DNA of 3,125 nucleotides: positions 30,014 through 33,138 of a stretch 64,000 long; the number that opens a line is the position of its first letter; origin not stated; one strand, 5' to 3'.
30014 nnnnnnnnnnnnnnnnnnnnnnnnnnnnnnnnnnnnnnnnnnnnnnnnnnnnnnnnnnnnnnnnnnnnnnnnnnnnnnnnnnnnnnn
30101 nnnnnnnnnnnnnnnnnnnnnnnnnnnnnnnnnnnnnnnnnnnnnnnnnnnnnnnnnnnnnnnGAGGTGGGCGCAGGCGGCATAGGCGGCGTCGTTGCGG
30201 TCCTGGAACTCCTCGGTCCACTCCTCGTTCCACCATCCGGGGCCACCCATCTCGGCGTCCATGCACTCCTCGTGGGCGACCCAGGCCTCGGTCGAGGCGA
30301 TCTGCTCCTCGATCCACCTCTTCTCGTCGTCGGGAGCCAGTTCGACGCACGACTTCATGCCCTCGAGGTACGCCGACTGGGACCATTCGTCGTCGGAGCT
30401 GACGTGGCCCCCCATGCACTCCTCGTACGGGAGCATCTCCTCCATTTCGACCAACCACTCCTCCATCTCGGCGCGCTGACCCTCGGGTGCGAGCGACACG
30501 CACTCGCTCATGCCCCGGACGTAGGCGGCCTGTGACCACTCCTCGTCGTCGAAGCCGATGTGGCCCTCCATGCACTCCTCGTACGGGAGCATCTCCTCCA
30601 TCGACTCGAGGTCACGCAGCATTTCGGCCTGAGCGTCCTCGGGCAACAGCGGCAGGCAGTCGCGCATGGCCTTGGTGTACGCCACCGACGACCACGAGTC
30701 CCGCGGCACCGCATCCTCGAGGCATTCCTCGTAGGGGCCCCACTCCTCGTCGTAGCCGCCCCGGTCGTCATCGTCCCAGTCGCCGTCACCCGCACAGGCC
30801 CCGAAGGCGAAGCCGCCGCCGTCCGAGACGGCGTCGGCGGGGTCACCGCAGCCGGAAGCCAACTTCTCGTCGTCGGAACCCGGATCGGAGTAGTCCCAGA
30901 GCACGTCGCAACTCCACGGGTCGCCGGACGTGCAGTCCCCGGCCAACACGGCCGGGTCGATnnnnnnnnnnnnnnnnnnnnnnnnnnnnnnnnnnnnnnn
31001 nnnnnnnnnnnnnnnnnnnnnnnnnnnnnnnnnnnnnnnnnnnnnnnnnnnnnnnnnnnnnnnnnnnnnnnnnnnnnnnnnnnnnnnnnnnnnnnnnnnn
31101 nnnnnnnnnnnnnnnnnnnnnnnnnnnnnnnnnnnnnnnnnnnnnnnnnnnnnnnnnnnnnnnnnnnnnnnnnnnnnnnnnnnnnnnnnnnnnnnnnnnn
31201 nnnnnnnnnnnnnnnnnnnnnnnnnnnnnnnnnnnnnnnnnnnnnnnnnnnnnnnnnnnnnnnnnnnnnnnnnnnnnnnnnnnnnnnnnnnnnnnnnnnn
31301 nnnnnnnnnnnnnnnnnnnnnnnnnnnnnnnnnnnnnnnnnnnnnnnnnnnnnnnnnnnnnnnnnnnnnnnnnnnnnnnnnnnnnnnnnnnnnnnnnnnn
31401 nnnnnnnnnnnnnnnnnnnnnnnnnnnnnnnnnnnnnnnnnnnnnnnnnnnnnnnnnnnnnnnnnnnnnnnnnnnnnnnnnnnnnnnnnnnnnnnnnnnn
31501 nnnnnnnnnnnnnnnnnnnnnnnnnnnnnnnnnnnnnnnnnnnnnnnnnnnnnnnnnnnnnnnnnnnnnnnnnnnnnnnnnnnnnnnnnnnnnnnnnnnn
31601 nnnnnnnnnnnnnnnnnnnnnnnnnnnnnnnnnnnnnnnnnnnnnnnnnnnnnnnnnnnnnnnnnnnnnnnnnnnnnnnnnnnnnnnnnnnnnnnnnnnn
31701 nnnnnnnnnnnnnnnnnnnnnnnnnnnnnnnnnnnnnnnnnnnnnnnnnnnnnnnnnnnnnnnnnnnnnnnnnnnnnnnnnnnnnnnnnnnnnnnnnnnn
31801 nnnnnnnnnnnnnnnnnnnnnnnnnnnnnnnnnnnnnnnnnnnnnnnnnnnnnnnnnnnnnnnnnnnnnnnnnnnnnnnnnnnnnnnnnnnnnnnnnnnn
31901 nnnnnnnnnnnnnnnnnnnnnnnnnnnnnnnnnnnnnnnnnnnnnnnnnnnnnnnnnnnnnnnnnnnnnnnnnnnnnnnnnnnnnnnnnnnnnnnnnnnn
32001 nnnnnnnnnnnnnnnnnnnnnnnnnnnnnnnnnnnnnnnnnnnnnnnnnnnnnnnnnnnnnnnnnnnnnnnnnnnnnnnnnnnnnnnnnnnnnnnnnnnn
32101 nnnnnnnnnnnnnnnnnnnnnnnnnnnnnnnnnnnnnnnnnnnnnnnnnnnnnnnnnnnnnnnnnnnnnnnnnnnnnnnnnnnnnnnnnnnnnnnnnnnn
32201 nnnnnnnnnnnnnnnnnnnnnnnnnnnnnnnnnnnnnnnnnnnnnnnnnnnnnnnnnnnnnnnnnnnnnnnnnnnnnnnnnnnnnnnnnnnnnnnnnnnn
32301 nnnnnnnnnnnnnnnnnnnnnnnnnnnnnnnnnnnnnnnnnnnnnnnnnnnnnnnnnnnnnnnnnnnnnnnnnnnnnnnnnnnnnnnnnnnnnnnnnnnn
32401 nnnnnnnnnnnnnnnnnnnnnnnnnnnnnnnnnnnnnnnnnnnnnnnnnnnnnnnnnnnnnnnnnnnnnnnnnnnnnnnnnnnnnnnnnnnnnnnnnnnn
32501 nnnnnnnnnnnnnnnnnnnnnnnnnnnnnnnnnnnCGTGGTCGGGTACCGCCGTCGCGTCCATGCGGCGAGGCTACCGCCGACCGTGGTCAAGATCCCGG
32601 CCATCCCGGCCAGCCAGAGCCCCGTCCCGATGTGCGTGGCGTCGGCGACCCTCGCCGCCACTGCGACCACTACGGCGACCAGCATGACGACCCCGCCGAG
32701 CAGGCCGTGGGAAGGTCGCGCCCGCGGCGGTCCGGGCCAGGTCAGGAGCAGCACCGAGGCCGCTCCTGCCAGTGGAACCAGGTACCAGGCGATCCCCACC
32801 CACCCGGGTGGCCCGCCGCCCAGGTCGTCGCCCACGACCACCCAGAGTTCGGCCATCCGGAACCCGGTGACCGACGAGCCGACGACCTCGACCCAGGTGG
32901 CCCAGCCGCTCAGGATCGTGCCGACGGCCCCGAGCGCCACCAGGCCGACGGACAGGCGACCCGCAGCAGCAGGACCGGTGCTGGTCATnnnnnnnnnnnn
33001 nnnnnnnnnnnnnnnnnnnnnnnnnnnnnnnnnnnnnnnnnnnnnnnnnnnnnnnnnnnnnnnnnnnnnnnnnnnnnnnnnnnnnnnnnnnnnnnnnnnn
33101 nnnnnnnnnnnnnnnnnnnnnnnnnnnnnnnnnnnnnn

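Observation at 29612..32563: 983-aa hyper-acidic, N-terminally anchored protein with no recognisable family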

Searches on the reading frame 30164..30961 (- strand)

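Call 75: search_protein_families(library=pfam, proteins=[window:30164-30961:-], max_evalue=0.1)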
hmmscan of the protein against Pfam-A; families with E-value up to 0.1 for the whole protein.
window:30164-30961:- (266 aa): 1 family
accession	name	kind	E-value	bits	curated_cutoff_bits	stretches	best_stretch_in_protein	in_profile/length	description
PF16860.10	CX9C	-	0.043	14.2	26.4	0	173-191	9-26/44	CHCH-CHCH-like Cx9C, IMS import disulfide relay-system,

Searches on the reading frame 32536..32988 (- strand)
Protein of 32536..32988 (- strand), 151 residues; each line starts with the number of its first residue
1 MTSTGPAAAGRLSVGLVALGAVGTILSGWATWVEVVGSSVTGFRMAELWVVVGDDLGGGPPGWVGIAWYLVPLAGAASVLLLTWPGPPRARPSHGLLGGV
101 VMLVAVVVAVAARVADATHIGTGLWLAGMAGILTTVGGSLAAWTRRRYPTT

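Call 75: search_protein_families(library=pfam, proteins=[window:32536-32988:-], max_evalue=0.1)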
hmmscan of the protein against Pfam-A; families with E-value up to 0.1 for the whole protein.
window:32536-32988:- (151 aa): 0 families

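Call 90: search_protein_families(library=ncbifam, proteins=[window:32536-32988:-], max_evalue=1)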
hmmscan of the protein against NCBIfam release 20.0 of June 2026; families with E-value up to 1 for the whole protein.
window:32536-32988:- (151 aa): 1 family
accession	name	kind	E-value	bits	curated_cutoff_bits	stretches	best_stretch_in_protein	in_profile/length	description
NF009580.0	PRK13023.1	equivalog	0.076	11.2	1153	1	93-141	315-362/775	protein translocase subunit SecDF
